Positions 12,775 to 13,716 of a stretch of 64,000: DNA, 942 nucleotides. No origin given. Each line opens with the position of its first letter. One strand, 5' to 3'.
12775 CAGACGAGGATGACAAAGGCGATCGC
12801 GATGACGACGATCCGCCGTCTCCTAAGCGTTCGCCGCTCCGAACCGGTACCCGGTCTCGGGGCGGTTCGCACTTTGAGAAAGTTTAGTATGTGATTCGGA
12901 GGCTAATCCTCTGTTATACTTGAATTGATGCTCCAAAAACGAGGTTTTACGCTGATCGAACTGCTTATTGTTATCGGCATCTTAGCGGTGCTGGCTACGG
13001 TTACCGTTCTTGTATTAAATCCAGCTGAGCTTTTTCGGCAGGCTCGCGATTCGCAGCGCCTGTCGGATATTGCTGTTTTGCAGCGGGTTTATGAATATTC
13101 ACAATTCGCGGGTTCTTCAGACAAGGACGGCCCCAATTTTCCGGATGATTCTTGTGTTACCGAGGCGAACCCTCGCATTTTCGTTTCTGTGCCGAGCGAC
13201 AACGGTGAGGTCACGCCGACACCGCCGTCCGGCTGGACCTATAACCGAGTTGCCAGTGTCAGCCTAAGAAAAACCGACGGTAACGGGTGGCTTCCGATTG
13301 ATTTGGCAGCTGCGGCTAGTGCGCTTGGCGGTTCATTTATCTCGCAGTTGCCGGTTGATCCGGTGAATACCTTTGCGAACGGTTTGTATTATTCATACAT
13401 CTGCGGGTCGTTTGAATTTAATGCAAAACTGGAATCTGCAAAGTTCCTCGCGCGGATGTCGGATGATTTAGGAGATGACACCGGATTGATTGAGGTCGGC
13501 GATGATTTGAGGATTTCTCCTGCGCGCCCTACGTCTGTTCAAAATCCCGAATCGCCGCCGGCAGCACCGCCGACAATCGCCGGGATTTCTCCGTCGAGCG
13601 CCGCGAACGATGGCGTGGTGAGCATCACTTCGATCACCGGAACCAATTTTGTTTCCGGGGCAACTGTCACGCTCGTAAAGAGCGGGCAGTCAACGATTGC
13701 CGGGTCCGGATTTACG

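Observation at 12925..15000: Type IV pilin carrying four IPT/TIG-like repeats and a fibrinogen-related-domain-like tip module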

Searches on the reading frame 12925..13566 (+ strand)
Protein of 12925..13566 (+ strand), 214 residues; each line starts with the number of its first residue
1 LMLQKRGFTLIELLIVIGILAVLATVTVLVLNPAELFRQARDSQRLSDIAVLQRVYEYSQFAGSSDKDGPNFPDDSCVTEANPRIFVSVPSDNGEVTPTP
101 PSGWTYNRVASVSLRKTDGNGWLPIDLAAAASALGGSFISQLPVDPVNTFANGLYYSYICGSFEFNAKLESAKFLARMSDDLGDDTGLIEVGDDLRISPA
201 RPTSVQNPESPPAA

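Call 13: search_protein_families(library=pfam, proteins=[window:12925-13566:+], max_evalue=10)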
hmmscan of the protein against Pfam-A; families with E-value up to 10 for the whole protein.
seq(214 aa): 1 family
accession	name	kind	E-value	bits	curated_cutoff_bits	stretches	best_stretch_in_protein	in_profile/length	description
PF07963.17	N_methyl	-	1.5e-07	31.1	21.2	1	4-26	3-25/27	Prokaryotic N-terminal methylation motif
